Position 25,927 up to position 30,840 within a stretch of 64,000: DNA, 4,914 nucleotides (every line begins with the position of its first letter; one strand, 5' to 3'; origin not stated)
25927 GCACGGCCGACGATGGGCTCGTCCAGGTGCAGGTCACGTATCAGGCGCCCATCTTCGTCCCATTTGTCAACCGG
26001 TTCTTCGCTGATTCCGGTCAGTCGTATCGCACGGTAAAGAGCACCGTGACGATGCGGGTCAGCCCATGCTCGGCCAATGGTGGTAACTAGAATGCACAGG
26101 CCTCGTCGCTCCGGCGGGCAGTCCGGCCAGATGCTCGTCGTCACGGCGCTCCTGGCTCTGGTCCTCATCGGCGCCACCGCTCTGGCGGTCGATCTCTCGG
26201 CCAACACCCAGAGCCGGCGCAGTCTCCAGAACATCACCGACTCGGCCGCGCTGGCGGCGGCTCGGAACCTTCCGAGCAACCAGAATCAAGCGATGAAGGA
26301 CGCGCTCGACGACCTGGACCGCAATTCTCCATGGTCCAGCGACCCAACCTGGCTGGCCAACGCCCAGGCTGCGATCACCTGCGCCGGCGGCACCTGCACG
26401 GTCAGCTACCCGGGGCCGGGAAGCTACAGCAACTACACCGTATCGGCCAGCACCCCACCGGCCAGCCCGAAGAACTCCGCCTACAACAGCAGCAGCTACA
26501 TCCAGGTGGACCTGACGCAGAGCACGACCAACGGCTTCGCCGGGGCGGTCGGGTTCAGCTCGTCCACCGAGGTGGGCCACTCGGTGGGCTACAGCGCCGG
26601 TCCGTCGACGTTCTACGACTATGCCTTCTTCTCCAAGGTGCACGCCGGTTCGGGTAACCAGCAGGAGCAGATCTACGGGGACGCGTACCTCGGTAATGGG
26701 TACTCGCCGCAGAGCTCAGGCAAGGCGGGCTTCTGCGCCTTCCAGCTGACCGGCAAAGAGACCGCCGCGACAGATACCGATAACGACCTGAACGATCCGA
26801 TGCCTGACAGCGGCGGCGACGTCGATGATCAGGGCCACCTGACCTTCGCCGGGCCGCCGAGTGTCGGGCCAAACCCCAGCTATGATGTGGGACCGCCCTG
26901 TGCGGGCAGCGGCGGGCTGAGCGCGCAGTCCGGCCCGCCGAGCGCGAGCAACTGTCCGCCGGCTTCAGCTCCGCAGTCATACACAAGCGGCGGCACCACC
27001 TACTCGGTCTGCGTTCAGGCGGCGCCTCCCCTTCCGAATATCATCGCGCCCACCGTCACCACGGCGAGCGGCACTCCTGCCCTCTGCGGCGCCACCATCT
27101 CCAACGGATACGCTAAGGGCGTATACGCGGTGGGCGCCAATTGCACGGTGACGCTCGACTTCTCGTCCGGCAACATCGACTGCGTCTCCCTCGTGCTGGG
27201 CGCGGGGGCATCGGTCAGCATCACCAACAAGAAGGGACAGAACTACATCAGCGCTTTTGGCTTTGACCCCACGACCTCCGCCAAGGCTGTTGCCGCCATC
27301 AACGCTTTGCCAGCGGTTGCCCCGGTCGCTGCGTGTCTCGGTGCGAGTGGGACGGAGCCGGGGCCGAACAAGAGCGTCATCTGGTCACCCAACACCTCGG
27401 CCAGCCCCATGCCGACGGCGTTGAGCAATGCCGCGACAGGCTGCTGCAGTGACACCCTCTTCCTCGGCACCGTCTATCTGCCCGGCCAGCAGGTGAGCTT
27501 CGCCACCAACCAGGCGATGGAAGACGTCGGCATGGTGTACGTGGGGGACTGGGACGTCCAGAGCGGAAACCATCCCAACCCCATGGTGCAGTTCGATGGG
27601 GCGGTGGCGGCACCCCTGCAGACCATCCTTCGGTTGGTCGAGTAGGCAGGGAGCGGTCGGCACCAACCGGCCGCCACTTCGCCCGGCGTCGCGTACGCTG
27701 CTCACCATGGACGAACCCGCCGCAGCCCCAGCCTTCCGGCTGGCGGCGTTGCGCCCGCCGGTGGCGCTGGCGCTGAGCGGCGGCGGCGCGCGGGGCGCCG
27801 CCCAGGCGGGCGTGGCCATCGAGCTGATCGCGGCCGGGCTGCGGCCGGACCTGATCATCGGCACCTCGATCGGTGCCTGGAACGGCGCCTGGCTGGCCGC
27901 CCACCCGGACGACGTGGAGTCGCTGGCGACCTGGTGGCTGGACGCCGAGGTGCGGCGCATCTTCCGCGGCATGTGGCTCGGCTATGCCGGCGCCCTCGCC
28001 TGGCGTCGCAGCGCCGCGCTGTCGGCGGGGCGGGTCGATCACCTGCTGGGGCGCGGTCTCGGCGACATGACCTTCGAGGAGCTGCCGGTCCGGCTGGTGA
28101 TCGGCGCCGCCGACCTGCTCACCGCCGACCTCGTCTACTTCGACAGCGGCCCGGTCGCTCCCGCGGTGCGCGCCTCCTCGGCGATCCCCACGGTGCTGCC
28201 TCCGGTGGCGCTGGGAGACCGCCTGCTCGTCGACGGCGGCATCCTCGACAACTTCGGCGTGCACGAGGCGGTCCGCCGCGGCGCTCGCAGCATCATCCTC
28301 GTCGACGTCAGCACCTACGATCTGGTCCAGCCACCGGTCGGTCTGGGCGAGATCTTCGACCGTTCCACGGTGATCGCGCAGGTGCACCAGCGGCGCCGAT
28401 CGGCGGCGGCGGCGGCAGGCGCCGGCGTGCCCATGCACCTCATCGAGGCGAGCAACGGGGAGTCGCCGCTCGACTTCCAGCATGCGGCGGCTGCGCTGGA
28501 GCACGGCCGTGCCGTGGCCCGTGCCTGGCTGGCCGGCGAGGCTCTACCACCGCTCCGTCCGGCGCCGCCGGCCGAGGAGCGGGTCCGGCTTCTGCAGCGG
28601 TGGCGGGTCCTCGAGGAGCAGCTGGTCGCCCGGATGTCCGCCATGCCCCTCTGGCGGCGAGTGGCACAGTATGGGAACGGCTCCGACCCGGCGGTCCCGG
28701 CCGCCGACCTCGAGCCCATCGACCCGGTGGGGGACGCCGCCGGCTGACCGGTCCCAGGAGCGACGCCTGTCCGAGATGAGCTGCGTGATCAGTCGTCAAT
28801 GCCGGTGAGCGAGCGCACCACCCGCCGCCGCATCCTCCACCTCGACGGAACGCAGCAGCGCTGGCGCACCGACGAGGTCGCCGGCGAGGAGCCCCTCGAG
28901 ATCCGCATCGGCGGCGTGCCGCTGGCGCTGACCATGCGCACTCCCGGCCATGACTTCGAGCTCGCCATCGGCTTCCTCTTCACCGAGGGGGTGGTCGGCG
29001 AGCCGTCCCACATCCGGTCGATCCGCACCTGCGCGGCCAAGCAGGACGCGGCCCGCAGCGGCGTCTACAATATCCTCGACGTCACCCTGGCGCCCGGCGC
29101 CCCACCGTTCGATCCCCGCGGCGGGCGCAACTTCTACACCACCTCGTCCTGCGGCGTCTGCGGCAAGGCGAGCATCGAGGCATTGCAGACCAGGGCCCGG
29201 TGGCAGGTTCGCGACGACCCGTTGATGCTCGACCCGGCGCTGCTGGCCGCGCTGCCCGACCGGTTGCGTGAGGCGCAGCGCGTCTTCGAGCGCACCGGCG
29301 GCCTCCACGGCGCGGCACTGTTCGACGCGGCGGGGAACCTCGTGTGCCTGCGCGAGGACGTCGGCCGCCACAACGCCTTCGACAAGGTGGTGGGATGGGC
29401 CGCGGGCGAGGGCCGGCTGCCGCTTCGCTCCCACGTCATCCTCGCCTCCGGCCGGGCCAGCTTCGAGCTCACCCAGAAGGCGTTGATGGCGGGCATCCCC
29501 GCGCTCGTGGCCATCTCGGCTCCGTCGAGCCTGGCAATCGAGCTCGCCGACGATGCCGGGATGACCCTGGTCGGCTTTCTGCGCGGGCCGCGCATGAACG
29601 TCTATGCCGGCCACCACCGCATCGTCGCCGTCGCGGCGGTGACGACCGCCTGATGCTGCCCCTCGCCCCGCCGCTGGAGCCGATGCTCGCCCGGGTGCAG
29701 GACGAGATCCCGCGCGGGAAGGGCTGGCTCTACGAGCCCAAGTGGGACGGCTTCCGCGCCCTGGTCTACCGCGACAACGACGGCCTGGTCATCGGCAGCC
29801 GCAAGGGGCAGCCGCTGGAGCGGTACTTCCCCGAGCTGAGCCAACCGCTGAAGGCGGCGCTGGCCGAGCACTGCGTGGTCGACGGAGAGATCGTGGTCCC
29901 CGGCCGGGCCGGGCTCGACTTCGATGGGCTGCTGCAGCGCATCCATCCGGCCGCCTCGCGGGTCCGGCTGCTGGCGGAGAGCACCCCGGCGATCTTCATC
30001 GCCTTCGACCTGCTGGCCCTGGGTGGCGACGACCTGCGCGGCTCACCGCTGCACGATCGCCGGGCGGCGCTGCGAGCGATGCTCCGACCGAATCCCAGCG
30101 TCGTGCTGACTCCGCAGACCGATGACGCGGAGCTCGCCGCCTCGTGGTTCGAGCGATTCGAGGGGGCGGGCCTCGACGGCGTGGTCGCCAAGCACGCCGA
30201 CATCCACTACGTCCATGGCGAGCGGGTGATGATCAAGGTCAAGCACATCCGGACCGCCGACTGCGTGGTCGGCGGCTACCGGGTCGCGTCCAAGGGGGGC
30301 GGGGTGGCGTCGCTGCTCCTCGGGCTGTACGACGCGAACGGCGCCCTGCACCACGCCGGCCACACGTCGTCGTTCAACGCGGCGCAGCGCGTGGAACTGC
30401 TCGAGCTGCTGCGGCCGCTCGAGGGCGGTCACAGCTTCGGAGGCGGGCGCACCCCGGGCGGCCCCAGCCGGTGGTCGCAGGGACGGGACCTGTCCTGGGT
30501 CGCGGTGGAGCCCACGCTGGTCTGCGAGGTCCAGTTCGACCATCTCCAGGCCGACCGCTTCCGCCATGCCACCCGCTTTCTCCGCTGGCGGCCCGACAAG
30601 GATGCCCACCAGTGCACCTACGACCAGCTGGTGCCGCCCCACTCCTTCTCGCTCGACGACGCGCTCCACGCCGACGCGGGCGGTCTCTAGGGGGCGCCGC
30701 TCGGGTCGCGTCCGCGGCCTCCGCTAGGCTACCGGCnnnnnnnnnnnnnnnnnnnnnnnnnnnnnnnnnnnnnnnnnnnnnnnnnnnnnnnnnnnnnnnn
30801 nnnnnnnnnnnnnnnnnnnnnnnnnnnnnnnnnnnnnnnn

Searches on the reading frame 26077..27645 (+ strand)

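Call 11: search_protein_families(library=pfam, proteins=[window:26077-27645:+], max_evalue=0.0001)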
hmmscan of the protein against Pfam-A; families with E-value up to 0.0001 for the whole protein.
window:26077-27645:+ (522 aa): 1 family
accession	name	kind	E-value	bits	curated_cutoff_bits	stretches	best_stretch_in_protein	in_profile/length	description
PF13400.11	Tad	-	3e-10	40.7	22.3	1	17-63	1-46/47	Putative Flp pilus-assembly TadE/G-like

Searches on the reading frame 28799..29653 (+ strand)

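Call 11: search_protein_families(library=pfam, proteins=[window:28799-29653:+], max_evalue=0.0001)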
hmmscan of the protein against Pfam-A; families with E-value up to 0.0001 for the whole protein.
window:28799-29653:+ (284 aa): 1 family
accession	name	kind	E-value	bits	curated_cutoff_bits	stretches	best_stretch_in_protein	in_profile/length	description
PF02634.21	FdhD-NarQ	-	2.8e-69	233.9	27.2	1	29-275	2-236/237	FdhD/NarQ family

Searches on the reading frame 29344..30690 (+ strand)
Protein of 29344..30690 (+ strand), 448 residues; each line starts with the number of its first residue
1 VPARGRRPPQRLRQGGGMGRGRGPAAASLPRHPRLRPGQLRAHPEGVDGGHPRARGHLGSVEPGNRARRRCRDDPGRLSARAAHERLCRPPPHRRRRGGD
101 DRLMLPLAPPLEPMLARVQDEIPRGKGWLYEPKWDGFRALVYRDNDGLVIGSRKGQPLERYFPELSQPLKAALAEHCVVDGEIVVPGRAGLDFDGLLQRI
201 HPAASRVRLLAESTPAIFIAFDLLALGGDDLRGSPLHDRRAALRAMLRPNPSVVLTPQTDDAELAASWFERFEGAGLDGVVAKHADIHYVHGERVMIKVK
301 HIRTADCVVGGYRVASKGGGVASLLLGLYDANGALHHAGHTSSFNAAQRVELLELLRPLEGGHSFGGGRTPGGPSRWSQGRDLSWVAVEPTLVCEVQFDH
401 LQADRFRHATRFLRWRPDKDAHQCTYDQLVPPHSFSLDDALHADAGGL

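Call 12: search_protein_families(library=pfam, proteins=[window:29344-30690:+], max_evalue=0.0001)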
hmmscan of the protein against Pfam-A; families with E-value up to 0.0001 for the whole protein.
window:29344-30690:+ (448 aa): 2 families
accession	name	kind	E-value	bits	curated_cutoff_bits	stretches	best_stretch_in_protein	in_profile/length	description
PF01068.26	DNA_ligase_A_M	-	1.5e-34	120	26.2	1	113-300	1-204/204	ATP dependent DNA ligase domain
PF04679.21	DNA_ligase_A_C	-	1.2e-15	58.1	27.5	1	318-419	2-94/94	ATP dependent DNA ligase C terminal region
